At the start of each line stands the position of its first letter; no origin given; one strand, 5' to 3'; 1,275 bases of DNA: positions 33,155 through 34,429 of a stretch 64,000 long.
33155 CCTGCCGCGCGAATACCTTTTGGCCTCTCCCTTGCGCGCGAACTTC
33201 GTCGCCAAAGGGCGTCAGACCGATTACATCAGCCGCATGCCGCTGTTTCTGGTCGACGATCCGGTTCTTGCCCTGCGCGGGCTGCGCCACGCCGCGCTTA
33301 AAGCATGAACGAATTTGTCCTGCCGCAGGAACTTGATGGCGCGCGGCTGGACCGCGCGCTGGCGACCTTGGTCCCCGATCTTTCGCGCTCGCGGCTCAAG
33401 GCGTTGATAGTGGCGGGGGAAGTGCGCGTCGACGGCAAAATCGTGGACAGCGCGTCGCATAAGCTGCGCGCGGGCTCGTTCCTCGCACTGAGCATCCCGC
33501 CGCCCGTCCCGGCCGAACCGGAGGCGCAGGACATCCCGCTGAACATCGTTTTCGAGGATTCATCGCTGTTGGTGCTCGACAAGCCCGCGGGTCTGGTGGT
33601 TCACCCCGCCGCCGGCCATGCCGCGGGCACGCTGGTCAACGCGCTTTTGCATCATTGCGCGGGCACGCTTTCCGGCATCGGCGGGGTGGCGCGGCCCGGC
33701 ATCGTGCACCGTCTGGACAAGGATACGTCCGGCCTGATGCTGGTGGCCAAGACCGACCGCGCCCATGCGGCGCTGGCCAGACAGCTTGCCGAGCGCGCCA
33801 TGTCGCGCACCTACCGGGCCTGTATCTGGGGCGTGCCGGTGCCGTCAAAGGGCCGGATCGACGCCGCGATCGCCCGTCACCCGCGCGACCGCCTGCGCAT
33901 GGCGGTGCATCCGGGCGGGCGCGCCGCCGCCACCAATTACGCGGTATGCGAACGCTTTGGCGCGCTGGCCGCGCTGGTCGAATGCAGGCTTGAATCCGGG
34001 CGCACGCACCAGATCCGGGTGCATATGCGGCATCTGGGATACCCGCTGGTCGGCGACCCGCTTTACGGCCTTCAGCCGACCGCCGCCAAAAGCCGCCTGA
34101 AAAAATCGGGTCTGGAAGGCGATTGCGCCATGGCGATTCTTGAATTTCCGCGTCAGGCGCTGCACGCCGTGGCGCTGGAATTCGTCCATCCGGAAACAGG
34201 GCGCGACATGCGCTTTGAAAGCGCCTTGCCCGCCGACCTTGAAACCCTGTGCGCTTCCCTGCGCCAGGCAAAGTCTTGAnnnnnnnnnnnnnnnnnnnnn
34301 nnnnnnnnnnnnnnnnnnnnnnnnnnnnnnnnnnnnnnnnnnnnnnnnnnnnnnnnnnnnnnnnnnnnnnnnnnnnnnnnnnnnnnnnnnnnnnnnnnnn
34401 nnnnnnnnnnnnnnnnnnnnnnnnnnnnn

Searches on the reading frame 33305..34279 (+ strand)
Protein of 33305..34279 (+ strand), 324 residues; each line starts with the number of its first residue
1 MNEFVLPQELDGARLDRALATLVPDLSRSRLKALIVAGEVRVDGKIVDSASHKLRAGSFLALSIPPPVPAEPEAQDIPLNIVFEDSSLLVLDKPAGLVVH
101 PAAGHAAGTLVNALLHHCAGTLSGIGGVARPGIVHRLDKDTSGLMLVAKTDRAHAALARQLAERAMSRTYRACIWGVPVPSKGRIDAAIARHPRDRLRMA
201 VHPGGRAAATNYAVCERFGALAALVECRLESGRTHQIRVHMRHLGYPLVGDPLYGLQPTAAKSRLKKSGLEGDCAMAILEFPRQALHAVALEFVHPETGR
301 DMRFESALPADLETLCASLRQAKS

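Call 6: search_protein_families(library=pfam, proteins=[window:33305-34279:+])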
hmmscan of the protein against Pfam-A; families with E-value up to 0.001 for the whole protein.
window:33305-34279:+ (324 aa): 2 families
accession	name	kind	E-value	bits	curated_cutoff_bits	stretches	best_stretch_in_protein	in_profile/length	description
PF00849.27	PseudoU_synth_2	-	9.5e-31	107.5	26.8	1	88-243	2-152/152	RNA pseudouridylate synthase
PF01479.30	S4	-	1.6e-09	37.8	22.8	1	14-57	2-45/48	S4 domain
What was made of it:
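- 33305..34279 (+): rluD (RluA-family 23S rRNA pseudouridine synthase). It is the conserved upstream neighbour, and its start overlaps the end of glucokinase (32352-33308). Pfam PF00849 and PF01479 (call 6).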

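Call 8: find_related_loci(query=window:33305-34279:+, collection=genome_contigs, flank=3000)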
Query window:33305-34279:+ (324 aa) in genome_contigs; peptide patterns used: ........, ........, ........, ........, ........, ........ (x = any residue, [..] = any of these).
600 stretches matched a pattern (row limit reached: there are more); 600 encode a relative of the query (tblastn E <= 1e-3); the best 80 are kept; 80 distinct loci.
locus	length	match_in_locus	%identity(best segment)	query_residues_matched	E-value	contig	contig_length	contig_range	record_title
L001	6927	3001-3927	54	11-317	7e-111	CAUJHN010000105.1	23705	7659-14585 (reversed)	MAG: Pseudomonadota bacterium isolate KLAP117 genome assembly, contig: KLAP117_658348, whole genome shotgun sequence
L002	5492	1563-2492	54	4-312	2e-108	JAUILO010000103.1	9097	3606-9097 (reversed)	MAG: Alphaproteobacteria bacterium isolate Co_bin.48 NODE_42763_length_9097_cov_0.892085, whole genome shotgun sequence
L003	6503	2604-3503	55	14-319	3e-101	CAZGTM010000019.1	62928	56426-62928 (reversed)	MAG TPA_asm: uncultured Rhodospirillaceae bacterium isolate SRP077602_co8_95 genome assembly, contig: NODE_628_length_62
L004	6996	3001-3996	50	1-322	7e-100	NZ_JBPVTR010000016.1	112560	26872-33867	Pseudochrobactrum sp. HB0163 k141_38, whole genome shotgun sequence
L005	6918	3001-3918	49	5-314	2e-97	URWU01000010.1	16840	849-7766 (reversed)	uncultured Alphaproteobacteria bacterium isolate UMGS1426 genome assembly, contig: NODE_352_length_16840_cov_4.536789, w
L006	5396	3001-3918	50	12-321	4e-97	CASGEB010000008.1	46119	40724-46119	uncultured proteobacterium isolate T5_L3_314314_idba_bin.18 genome assembly, contig: T5_L3_314314_idba_bin.18.fa_scaffol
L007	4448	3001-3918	53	12-319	2e-96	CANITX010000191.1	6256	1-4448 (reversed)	MAG: Rhodospirillales bacterium isolate RH-15aug16-242 genome assembly, contig: RH-15aug16-C32972, whole genome shotgun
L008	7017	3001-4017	47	3-319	3e-97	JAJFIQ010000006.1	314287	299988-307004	MAG: Emcibacter sp. isolate OFTM17 OFTM17_5, whole genome shotgun sequence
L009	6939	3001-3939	54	2-319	5e-96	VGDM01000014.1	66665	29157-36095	MAG: Alphaproteobacteria bacterium isolate K_Offshore_40m_mx_120 K_Offshore_40m_mx_120_Ga0194133_10000667, whole genome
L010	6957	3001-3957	50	12-321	8e-96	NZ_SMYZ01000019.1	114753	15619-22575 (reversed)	Mesorhizobium norvegicum strain 10.2.2 10-2-2_contig_20, whole genome shotgun sequence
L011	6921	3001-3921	53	3-319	5e-95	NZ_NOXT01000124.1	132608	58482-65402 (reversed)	Sandarakinorhabdus cyanobacteriorum strain TH057 scaffold1, whole genome shotgun sequence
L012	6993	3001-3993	49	1-321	9e-95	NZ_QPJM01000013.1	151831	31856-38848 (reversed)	Phyllobacterium bourgognense strain 31-25a Ga0215879_113, whole genome shotgun sequence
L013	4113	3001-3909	53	12-315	1e-94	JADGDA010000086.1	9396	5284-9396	MAG: Alphaproteobacteria bacterium isolate nYQH56bin3 nYQH56_bin3_NODE_86_length_9396_cov_2.696641, whole genome shotgun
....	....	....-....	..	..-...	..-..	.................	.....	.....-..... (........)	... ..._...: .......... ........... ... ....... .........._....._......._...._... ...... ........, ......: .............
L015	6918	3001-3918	51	5-320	3e-93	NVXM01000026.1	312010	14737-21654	MAG: Sphingopyxis sp. isolate NORP11 Contig_source1382A_23320, whole genome shotgun sequence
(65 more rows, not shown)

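Call 9: find_homologous_proteins(query=window:33305-34279:+, max_evalue=1e-60)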
Query window:33305-34279:+ (324 aa): 7917 proteins with E <= 1e-60 among 8000 candidates; the best 120 are listed.
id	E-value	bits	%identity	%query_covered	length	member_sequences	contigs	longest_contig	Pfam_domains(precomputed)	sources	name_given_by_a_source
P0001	1.4e-208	709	100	100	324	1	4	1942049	PF00849.28,PF01479.31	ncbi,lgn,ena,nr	ncbi:MAG: RluA family pseudouridine synthase [Rhodospirillales bacterium]|nr:RluA family pseudouridi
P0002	1.7e-135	469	65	100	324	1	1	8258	PF00849.28,PF01479.31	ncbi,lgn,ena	-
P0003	7.9e-133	460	65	98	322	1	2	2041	PF00849.28,PF01479.31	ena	-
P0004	2.1e-132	459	66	98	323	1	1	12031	PF00849.28,PF01479.31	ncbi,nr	ncbi:MAG: RluA family pseudouridine synthase [Alphaproteobacteria bacterium]|nr:RluA family pseudour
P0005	2.4e-132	459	65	99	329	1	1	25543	PF00849.28,PF01479.31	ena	-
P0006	4.1e-132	458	66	99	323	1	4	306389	PF00849.28,PF01479.31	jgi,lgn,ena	-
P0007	8.7e-131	454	64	99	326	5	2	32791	PF00849.28,PF01479.31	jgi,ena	-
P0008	5.1e-130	451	63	99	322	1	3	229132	PF00849.28,PF01479.31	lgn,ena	-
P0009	8.0e-130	451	66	100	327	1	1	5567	PF00849.28,PF01479.31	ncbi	-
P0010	1.0e-129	450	65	99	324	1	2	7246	PF00849.28,PF01479.31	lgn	-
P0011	1.1e-128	447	64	92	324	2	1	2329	PF00849.28,PF01479.31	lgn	-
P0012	1.2e-128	447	62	98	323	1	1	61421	PF00849.28,PF01479.31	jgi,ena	-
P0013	5.0e-127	441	61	98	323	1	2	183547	PF00849.28,PF01479.31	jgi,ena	-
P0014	1.2e-126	440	63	98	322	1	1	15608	PF00849.28,PF01479.31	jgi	jgi:23S rRNA pseudouridine1911/1915/1917 synthase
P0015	1.3e-126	440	63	98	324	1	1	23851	PF00849.28,PF01479.31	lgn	-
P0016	1.2e-125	437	61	98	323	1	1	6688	PF00849.28,PF01479.31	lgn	-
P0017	1.7e-125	436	63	99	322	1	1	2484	PF00849.28,PF01479.31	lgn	-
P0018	2.7e-125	436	63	98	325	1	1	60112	PF00849.28,PF01479.31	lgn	-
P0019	5.5e-125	435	63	98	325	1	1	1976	PF00849.28,PF01479.31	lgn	-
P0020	7.5e-124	431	62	98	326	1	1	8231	PF00849.28,PF01479.31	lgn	-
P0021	1.6e-123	430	61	98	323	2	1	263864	PF00849.28,PF01479.31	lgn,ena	-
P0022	1.1e-122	427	60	100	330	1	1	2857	PF00849.28,PF01479.31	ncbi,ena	-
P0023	1.1e-121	424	62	95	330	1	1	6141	PF00849.28,PF01479.31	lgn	-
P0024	2.7e-121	423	63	97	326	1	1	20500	PF00849.28,PF01479.31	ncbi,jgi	ncbi:MAG TPA: RluA family pseudouridine synthase [Alphaproteobacteria bacterium]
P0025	2.8e-121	423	62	98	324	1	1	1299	PF00849.28,PF01479.31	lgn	-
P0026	5.3e-121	422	59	99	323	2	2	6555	PF00849.28,PF01479.31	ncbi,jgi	jgi:23S rRNA pseudouridine1911/1915/1917 synthase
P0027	1.2e-119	417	61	98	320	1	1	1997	PF00849.28,PF01479.31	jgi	jgi:23S rRNA pseudouridine1911/1915/1917 synthase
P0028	3.0e-119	416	60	98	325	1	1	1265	PF00849.28,PF01479.31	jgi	jgi:23S rRNA pseudouridine1911/1915/1917 synthase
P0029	1.5e-118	414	61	98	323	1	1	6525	PF00849.28,PF01479.31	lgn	-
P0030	1.4e-116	407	59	97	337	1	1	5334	PF00849.28,PF01479.31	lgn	-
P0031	5.1e-115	402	57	99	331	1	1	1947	PF00849.28,PF01479.31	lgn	-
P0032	5.3e-115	402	61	96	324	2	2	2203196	PF00849.28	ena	-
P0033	1.4e-114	401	57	98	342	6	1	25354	PF00849.28,PF01479.31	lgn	-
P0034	2.8e-114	400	57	98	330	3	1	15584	PF00849.28,PF01479.31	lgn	-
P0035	5.5e-114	399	58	98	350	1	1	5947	PF00849.28,PF01479.31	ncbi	-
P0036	5.6e-114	399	59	96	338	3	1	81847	PF00849.28,PF01479.31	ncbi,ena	-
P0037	7.9e-114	398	60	96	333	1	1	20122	PF00849.28,PF01479.31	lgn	-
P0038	1.0e-113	398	59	98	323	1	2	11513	PF00849.28,PF01479.31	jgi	-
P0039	1.2e-113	398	59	96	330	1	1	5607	PF00849.28,PF01479.31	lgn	-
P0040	1.7e-113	397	56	99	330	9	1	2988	PF00849.28,PF01479.31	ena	-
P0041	1.8e-113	397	58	98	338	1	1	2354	PF00849.28,PF01479.31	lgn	-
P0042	2.3e-113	397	58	96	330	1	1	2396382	PF00849.28,PF01479.31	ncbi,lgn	ncbi:MAG: RluA family pseudouridine synthase [Micavibrio sp.]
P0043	6.1e-113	395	58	98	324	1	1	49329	PF00849.28,PF01479.31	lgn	-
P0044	7.5e-113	395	61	89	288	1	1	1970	PF00849.28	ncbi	-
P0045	8.7e-113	395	58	96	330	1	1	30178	PF00849.28,PF01479.31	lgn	-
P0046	9.8e-113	394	58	98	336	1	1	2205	PF00849.28,PF01479.31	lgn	-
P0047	1.0e-112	394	60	94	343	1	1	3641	PF00849.28,PF01479.31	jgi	jgi:23S rRNA pseudouridine1911/1915/1917 synthase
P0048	1.2e-112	394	59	95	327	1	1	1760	PF00849.28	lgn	-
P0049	1.5e-112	394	59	97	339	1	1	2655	PF00849.28,PF01479.31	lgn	-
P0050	1.8e-112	394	56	98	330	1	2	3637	PF00849.28,PF01479.31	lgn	-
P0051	1.9e-112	394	56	98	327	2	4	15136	PF00849.28,PF01479.31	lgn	-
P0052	2.8e-112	393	58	98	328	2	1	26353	PF00849.28,PF01479.31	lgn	-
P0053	3.4e-112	393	59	99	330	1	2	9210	PF00849.28,PF01479.31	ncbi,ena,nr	ncbi:MAG: RluA family pseudouridine synthase [Alphaproteobacteria bacterium]|nr:RluA family pseudour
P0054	4.0e-112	392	55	98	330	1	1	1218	PF00849.28,PF01479.31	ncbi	-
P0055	4.3e-112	392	56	98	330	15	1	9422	PF00849.28,PF01479.31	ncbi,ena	-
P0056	4.5e-112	392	58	98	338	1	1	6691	PF00849.28,PF01479.31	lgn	-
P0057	5.1e-112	392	55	99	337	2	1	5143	PF00849.28,PF01479.31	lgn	-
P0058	5.3e-112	392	55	99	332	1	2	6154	PF00849.28,PF01479.31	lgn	-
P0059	8.5e-112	391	58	98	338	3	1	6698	PF00849.28,PF01479.31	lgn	-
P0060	1.1e-111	391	57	98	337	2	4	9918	PF00849.28,PF01479.31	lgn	-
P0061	1.3e-111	391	55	98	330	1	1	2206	PF00849.28,PF01479.31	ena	-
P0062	1.6e-111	390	59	95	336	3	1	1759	PF00849.28,PF01479.31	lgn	-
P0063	1.7e-111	390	58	96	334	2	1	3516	PF00849.28,PF01479.31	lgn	-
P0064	1.9e-111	390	58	98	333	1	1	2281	PF00849.28,PF01479.31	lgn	-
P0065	1.9e-111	390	59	98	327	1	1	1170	PF00849.28,PF01479.31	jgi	jgi:23S rRNA pseudouridine1911/1915/1917 synthase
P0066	2.0e-111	390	56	98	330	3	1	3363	PF00849.28,PF01479.31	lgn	-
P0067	2.1e-111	390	56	99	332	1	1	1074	PF00849.28,PF01479.31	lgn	-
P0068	2.4e-111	390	57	98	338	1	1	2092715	PF00849.28,PF01479.31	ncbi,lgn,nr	ncbi:MAG: RluA family pseudouridine synthase [Rhodospirillales bacterium]|nr:RluA family pseudouridi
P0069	2.4e-111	390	55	98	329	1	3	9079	PF00849.28,PF01479.31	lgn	-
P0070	2.4e-111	390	57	98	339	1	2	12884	PF00849.28,PF01479.31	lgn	-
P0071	2.6e-111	390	57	95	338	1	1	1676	PF00849.28,PF01479.31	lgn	-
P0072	2.6e-111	390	58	98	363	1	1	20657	PF00849.28,PF01479.31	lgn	-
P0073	2.9e-111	390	54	99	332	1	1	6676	PF00849.28,PF01479.31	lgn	-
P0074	3.2e-111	390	59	95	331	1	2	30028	PF00849.28,PF01479.31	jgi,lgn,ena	-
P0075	3.3e-111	389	55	100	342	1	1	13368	PF00849.28,PF01479.31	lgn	-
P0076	4.4e-111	389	60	96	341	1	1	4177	PF00849.28,PF01479.31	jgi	jgi:23S rRNA pseudouridine1911/1915/1917 synthase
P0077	5.1e-111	389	57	95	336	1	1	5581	PF00849.28,PF01479.31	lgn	-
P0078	5.3e-111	389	57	98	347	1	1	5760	PF00849.28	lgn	-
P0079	7.0e-111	388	56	98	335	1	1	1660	PF00849.28,PF01479.31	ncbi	-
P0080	7.4e-111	388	57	96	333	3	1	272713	PF00849.28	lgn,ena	-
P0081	9.6e-111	388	56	97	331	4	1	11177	PF00849.28,PF01479.31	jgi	jgi:23S rRNA pseudouridine1911/1915/1917 synthase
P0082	1.0e-110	388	55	98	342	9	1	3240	PF00849.28,PF01479.31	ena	-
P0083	1.2e-110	388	57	95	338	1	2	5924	PF00849.28,PF01479.31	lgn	-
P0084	1.4e-110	387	56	99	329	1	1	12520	PF00849.28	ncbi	ncbi:MAG: RluA family pseudouridine synthase [Alphaproteobacteria bacterium]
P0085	1.7e-110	387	58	97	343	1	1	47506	PF00849.28,PF01479.31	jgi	jgi:23S rRNA pseudouridine1911/1915/1917 synthase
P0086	2.5e-110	387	58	98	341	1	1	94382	PF00849.28,PF01479.31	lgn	-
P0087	2.7e-110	386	57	99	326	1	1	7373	PF00849.28,PF01479.31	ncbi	-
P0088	3.2e-110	386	57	98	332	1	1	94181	PF00849.28,PF01479.31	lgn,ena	-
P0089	3.3e-110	386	57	95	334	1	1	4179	PF00849.28,PF01479.31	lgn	-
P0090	3.4e-110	386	60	98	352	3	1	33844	PF00849.28,PF01479.31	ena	-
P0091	4.0e-110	386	55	99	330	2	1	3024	PF00849.28,PF01479.31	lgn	-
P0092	4.5e-110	386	57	96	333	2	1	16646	PF00849.28,PF01479.31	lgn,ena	-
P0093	6.8e-110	385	56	98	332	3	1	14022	PF00849.28,PF01479.31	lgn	-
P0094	7.6e-110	385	56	95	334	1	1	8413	PF00849.28,PF01479.31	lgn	-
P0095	9.0e-110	385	58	96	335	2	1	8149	PF00849.28,PF01479.31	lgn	-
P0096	9.1e-110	385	56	98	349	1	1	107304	PF00849.28,PF01479.31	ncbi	-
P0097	1.1e-109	384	58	98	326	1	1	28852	PF00849.28,PF01479.31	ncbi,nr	ncbi:MAG: RluA family pseudouridine synthase [Alphaproteobacteria bacterium]|nr:RluA family pseudour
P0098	1.4e-109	384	60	94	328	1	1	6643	PF00849.28,PF01479.31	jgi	jgi:23S rRNA pseudouridine1911/1915/1917 synthase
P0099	1.4e-109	384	57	97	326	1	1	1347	PF00849.28,PF01479.31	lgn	-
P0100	2.3e-109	383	57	96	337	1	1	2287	PF00849.28,PF01479.31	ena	-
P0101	2.6e-109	383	54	99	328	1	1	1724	PF00849.28,PF01479.31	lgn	-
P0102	2.7e-109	383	58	95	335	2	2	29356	PF00849.28,PF01479.31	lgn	-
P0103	2.7e-109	383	57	96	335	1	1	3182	PF00849.28,PF01479.31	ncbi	-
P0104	2.9e-109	383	55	99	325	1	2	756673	PF00849.28,PF01479.31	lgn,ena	-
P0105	3.0e-109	383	56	98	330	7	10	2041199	PF00849.28,PF01479.31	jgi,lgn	jgi:23S rRNA pseudouridine1911/1915/1917 synthase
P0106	3.0e-109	383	56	95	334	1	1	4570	PF00849.28,PF01479.31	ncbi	-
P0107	3.4e-109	383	57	98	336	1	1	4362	PF00849.28,PF01479.31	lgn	-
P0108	4.1e-109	383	54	99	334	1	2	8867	PF00849.28,PF01479.31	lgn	-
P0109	5.2e-109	382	56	95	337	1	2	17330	PF00849.28,PF01479.31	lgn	-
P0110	5.3e-109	382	57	95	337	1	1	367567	PF00849.28,PF01479.31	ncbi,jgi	jgi:23S rRNA pseudouridine1911/1915/1917 synthase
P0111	5.6e-109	382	58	96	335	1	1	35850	PF00849.28,PF01479.31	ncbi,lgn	-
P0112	6.4e-109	382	56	97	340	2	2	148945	PF00849.28,PF01479.31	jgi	jgi:23S rRNA pseudouridine1911/1915/1917 synthase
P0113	6.6e-109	382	58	95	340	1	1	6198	PF00849.28,PF01479.31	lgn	-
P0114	7.0e-109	382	57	98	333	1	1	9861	PF00849.28,PF01479.31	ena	-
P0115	1.0e-108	381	57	98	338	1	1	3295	PF00849.28,PF01479.31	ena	-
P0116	1.0e-108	381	58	95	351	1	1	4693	PF00849.28,PF01479.31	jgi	jgi:23S rRNA pseudouridine1911/1915/1917 synthase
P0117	1.0e-108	381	56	96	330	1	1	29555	PF00849.28,PF01479.31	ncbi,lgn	-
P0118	1.1e-108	381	57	95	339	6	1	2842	PF00849.28,PF01479.31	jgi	-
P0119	1.2e-108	381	58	99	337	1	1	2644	PF00849.28,PF01479.31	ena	-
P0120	1.3e-108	381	56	98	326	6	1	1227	PF00849.28,PF01479.31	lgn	-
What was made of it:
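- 33305..34279 (+): Identical to a protein named RluA family pseudouridine synthase from a Rhodospirillales MAG (call 9).
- Their RluD is 61-66% identical to the window's (call 9).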

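Call 11: find_encoding_contigs(protein=P0001, flank=3000, max_places=6)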
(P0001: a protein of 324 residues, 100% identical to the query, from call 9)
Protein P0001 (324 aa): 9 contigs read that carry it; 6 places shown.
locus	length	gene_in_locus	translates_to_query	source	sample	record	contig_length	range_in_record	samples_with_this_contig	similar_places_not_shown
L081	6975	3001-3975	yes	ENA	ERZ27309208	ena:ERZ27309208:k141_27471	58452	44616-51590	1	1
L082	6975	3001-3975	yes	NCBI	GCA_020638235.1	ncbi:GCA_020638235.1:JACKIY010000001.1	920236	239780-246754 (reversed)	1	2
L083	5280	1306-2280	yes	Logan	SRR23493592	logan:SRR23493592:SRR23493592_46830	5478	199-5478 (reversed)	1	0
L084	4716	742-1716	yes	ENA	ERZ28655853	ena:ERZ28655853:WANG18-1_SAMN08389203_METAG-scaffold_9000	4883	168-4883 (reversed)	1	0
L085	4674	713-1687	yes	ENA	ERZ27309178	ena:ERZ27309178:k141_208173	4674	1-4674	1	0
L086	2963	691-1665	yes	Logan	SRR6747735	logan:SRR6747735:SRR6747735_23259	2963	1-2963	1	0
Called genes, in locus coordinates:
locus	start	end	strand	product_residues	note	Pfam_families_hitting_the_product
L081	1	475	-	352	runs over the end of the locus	PF02350:Epimerase_2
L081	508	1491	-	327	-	PF01209:Ubie_methyltran, PF03291:mRNA_G-N7_MeTrfase (weak), PF06325:PrmA, PF13489:Methyltransf_23, PF08241:Methyltransf_11, PF08242:Methyltransf_12, PF13649:Methyltransf_25, PF13847:Methyltransf_31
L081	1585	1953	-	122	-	PF00072:Response_reg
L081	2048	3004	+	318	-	PF02685:Glucokinase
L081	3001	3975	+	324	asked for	PF01479:S4, PF00849:PseudoU_synth_2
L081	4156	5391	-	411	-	PF06082:YjbH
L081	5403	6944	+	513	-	PF01266:DAO, PF07992:Pyr_redox_2 (faint), PF16901:DAO_C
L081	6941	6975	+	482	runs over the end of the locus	PF00370:FGGY_N, PF02782:FGGY_C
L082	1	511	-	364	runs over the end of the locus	PF02350:Epimerase_2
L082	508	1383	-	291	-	PF06325:PrmA, PF13489:Methyltransf_23, PF01209:Ubie_methyltran, PF03291:mRNA_G-N7_MeTrfase (weak), PF13847:Methyltransf_31, PF08241:Methyltransf_11, PF08242:Methyltransf_12, PF13649:Methyltransf_25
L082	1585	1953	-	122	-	PF00072:Response_reg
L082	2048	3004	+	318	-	PF02685:Glucokinase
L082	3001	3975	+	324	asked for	PF01479:S4, PF00849:PseudoU_synth_2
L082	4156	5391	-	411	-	PF06082:YjbH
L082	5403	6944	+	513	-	PF01266:DAO, PF07992:Pyr_redox_2 (faint), PF16901:DAO_C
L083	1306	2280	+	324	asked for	PF01479:S4, PF00849:PseudoU_synth_2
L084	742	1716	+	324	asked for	PF01479:S4, PF00849:PseudoU_synth_2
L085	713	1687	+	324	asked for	PF01479:S4, PF00849:PseudoU_synth_2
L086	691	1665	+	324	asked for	PF01479:S4, PF00849:PseudoU_synth_2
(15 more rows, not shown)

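Call 13: find_encoding_contigs(protein=P0006, flank=3000, max_places=2)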
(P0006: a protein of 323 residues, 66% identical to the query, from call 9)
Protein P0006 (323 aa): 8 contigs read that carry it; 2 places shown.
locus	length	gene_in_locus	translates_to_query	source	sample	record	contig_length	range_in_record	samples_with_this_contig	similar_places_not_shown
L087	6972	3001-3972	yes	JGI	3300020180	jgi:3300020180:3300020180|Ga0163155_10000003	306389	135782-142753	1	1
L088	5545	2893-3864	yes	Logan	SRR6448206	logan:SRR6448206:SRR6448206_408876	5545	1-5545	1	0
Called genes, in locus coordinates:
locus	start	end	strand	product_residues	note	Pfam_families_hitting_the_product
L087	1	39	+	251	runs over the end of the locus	PF13489:Methyltransf_23, PF01209:Ubie_methyltran (weak), PF07021:MetW, PF13847:Methyltransf_31, PF08241:Methyltransf_11, PF08242:Methyltransf_12, PF13649:Methyltransf_25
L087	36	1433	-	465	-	-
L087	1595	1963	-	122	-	PF00072:Response_reg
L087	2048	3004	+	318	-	PF02685:Glucokinase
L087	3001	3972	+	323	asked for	PF01479:S4, PF00849:PseudoU_synth_2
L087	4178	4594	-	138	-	-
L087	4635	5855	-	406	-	PF06082:YjbH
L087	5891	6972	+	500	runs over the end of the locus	PF01266:DAO, PF13450:NAD_binding_8 (weak), PF16901:DAO_C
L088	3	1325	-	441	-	?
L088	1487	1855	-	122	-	PF00072:Response_reg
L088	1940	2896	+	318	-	PF02685:Glucokinase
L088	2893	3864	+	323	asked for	PF01479:S4, PF00849:PseudoU_synth_2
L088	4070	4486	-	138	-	-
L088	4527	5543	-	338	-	?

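Call 14: find_encoding_contigs(protein=P0008, flank=3000, max_places=2)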
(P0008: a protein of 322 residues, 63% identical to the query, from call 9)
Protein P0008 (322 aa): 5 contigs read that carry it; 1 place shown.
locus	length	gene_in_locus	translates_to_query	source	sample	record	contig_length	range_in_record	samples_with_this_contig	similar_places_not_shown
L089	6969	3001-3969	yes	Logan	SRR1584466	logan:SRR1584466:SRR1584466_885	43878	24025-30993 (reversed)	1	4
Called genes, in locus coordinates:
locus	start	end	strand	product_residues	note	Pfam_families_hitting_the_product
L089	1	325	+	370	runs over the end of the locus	PF13439:Glyco_transf_4, PF13579:Glyco_trans_4_4, PF00534:Glycos_transf_1, PF13692:Glyco_trans_1_4, PF13524:Glyco_trans_1_2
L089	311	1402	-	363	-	PF02350:Epimerase_2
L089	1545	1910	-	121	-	PF00072:Response_reg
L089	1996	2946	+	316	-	PF02685:Glucokinase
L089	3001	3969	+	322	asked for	PF01479:S4, PF00849:PseudoU_synth_2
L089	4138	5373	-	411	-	PF06082:YjbH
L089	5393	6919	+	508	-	PF01266:DAO, PF16901:DAO_C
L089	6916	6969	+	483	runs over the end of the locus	PF00370:FGGY_N, PF02782:FGGY_C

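Call 15: find_encoding_contigs(protein=P0004, flank=3000, max_places=2)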
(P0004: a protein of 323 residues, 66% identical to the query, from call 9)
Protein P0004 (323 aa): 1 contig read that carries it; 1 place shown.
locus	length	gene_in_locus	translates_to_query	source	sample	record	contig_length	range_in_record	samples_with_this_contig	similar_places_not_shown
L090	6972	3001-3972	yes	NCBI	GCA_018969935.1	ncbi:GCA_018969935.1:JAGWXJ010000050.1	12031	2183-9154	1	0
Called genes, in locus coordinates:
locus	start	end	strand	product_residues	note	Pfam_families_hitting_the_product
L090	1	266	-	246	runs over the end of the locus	PF02397:Bac_transf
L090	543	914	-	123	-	PF00072:Response_reg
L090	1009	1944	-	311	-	PF00149:Metallophos, PF12850:Metallophos_2 (faint)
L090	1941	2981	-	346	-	PF13439:Glyco_transf_4, PF13579:Glyco_trans_4_4, PF00534:Glycos_transf_1, PF13692:Glyco_trans_1_4, PF20706:GT4-conflict (weak)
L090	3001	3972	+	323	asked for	PF01479:S4, PF00849:PseudoU_synth_2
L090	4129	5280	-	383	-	PF06082:YjbH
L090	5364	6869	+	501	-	PF01266:DAO, PF07992:Pyr_redox_2 (faint), PF16901:DAO_C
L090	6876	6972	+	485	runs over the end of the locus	PF00370:FGGY_N, PF02782:FGGY_C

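Call 16: find_encoding_contigs(protein=P0005, flank=3000, max_places=2)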
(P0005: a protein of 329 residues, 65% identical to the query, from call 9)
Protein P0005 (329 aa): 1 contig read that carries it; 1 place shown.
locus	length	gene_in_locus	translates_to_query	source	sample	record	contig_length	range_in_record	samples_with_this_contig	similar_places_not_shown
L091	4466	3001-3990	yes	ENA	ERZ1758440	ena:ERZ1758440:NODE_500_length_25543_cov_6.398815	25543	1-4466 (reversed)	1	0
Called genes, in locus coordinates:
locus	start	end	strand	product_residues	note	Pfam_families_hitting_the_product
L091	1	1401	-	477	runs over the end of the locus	-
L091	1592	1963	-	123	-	PF00072:Response_reg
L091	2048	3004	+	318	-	PF02685:Glucokinase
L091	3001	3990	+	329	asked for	PF01479:S4, PF00849:PseudoU_synth_2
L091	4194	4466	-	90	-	?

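Call 26: find_encoding_contigs(protein=P0002, flank=2500, max_places=3)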
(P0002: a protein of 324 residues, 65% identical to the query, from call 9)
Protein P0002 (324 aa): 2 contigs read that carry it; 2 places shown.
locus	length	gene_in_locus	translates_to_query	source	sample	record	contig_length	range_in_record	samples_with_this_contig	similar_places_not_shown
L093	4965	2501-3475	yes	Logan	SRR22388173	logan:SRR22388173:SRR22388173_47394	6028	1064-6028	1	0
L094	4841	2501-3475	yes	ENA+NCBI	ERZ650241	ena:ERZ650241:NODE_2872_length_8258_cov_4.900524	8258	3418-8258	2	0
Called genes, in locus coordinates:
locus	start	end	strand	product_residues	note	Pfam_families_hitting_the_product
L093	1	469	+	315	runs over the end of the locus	PF02685:Glucokinase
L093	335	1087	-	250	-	-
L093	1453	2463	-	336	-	PF20706:GT4-conflict (faint), PF13439:Glyco_transf_4, PF13579:Glyco_trans_4_4, PF00534:Glycos_transf_1, PF13692:Glyco_trans_1_4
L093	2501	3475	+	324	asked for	PF01479:S4, PF00849:PseudoU_synth_2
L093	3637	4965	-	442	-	?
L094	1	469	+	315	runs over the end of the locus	PF02685:Glucokinase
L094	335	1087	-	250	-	-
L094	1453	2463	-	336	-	PF20706:GT4-conflict (faint), PF13439:Glyco_transf_4, PF13579:Glyco_trans_4_4, PF00534:Glycos_transf_1, PF13692:Glyco_trans_1_4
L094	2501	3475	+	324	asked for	PF01479:S4, PF00849:PseudoU_synth_2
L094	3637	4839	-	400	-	?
